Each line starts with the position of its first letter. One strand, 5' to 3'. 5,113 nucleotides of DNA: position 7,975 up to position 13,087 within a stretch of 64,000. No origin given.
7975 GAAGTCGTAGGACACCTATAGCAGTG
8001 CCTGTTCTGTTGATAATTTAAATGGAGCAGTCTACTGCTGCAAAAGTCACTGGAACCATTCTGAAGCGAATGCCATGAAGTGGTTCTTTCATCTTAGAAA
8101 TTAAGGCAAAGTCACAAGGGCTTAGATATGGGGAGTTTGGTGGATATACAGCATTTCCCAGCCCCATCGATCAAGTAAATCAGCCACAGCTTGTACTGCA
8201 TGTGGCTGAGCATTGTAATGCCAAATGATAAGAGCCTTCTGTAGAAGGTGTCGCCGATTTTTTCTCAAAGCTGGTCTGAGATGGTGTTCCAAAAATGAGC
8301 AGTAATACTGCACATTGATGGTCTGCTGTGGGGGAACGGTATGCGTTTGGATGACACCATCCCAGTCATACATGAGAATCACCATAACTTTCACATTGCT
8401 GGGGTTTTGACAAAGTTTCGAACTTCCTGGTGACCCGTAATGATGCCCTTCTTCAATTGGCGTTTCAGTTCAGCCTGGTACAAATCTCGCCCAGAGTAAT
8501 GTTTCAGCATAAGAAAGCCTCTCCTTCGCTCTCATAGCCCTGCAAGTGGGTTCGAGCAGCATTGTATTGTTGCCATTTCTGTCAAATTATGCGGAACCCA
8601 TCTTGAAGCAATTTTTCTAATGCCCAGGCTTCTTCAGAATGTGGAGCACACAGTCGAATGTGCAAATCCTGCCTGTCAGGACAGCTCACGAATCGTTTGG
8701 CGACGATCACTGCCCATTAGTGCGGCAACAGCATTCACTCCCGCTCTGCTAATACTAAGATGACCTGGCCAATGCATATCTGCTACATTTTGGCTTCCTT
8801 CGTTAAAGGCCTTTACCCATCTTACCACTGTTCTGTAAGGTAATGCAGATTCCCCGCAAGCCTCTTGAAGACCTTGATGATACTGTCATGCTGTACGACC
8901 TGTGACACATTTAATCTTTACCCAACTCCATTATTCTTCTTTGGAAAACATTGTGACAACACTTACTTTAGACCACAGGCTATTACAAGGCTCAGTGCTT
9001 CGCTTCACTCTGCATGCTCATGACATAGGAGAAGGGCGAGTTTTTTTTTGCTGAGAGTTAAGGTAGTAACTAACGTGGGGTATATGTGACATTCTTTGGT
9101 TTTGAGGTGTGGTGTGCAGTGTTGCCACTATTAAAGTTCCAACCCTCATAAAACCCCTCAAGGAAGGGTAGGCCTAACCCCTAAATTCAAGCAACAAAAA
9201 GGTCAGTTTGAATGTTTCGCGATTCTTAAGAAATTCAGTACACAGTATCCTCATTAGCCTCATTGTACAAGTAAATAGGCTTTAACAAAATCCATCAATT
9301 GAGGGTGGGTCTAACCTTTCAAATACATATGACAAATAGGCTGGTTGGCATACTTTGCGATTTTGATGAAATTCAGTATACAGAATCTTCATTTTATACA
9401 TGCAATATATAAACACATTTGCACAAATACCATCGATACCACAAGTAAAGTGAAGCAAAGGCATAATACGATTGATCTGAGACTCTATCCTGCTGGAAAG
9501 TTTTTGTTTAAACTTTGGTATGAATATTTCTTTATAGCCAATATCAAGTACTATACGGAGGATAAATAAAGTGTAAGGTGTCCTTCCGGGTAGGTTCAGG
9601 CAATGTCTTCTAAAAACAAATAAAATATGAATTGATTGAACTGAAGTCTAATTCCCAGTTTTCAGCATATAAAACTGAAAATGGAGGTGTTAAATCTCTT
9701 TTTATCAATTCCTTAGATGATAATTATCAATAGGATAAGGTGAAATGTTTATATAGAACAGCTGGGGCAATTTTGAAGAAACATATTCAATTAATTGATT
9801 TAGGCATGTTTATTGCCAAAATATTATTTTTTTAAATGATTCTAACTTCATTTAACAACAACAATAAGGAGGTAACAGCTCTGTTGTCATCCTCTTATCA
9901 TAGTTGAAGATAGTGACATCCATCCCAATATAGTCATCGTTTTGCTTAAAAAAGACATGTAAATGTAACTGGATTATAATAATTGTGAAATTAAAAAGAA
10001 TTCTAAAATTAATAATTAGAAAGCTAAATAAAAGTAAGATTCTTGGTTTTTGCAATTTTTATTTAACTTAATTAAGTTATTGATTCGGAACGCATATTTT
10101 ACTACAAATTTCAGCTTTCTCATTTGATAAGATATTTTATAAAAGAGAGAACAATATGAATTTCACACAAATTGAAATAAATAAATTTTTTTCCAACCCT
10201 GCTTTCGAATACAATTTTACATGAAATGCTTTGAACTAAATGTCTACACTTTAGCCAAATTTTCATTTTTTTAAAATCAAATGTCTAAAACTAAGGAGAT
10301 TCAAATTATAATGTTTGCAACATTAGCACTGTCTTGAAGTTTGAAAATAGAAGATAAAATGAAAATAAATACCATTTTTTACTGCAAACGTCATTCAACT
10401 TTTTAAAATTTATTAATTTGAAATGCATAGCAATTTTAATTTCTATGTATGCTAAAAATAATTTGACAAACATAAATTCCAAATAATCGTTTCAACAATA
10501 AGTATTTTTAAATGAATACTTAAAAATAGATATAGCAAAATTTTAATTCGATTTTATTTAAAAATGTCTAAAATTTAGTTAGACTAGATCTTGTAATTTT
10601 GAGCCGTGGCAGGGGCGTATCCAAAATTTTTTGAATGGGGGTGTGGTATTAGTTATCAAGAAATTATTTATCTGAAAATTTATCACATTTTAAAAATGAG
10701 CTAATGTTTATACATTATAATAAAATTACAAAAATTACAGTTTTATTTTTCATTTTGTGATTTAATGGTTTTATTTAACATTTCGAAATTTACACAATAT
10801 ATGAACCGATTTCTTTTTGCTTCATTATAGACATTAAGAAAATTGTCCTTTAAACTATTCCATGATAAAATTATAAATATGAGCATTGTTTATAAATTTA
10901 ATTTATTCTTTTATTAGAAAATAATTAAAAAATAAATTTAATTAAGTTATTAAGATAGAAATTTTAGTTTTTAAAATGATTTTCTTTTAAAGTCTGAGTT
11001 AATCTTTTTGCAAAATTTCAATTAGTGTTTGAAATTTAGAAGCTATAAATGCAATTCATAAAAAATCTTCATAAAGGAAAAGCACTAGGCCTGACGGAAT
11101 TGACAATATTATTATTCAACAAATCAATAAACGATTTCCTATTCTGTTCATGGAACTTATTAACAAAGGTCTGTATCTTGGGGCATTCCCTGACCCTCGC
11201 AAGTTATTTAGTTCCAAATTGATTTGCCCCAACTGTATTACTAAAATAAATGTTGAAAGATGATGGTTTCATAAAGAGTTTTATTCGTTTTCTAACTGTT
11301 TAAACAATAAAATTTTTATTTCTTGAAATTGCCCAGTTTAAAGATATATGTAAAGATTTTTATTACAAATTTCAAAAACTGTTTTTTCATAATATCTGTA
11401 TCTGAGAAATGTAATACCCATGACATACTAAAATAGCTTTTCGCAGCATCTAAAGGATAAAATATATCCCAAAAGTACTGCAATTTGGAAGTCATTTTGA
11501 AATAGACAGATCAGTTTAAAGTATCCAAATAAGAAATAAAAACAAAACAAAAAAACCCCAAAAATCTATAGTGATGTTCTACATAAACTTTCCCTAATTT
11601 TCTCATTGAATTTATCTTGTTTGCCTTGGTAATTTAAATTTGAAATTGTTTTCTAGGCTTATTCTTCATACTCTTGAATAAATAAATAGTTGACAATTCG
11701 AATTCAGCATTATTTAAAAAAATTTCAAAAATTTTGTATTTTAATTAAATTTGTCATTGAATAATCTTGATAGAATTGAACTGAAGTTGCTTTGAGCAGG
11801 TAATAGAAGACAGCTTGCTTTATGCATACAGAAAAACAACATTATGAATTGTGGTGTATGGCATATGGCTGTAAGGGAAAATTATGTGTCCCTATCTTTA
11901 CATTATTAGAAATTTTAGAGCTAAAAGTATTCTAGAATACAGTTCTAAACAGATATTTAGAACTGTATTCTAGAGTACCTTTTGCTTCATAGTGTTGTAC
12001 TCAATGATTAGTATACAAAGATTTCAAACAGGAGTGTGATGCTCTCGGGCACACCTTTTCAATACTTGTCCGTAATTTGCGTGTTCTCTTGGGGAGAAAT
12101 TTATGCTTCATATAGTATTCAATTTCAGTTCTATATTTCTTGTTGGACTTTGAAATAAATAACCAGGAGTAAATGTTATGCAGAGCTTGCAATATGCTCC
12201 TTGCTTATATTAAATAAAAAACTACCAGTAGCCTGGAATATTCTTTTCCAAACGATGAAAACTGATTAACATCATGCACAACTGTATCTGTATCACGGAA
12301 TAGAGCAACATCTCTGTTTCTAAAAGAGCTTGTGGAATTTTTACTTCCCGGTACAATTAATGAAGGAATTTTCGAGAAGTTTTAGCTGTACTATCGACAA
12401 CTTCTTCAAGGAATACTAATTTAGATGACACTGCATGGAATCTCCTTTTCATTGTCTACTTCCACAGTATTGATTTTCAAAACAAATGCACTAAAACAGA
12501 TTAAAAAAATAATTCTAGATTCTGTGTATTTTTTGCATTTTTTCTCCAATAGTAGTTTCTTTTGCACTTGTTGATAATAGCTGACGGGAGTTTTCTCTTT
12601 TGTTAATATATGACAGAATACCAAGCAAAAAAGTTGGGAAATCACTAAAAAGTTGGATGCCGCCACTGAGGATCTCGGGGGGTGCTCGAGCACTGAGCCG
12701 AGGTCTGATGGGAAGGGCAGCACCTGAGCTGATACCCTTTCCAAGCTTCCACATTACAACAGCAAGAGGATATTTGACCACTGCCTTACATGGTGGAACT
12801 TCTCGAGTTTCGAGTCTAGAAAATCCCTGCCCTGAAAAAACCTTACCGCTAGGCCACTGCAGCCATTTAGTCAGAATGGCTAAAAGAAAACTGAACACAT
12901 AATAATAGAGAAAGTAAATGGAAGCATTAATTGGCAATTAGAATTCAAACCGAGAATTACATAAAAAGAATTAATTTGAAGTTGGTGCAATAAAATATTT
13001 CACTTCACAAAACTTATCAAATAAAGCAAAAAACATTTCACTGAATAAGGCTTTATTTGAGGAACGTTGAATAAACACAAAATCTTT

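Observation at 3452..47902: Phase-consistent 13-exon model for the C-terminal part of a large WD40 protein, with a 16-kb intron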

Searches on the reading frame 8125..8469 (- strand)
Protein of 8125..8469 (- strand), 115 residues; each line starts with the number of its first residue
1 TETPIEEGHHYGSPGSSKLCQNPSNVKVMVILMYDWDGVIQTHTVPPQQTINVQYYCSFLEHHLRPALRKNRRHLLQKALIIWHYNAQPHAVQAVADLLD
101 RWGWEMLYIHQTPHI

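Call 32: search_protein_families(library=pfam, proteins=[window:8125-8469:-], max_evalue=1)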
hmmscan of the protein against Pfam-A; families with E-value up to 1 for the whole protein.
window:8125-8469:- (115 aa): 2 families
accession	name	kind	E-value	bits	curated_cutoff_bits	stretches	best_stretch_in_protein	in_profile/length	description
PF01359.24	Transposase_1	-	1.3e-06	28.6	24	1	18-76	21-78/80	Transposase (partial DDE domain)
PF22312.2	SgrA_ig-like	-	0.19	12.3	27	1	19-65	25-71/110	SgrA, immunoglobulin-like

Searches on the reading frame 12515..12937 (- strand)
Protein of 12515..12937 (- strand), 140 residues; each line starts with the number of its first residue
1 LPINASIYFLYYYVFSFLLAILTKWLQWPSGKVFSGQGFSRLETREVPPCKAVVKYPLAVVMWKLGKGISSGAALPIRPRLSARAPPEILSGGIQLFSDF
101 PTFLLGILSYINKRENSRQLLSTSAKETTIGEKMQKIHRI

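Call 31: find_encoding_contigs(protein=window:12515-12937:-, flank=3000, max_places=4)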
Protein window:12515-12937:- (140 aa): no gene with exactly this product is on record in the collection.

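Call 32: search_protein_families(library=pfam, proteins=[window:12518-12937:-], max_evalue=1)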
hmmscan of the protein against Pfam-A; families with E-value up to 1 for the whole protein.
window:12518-12937:- (140 aa): 0 families
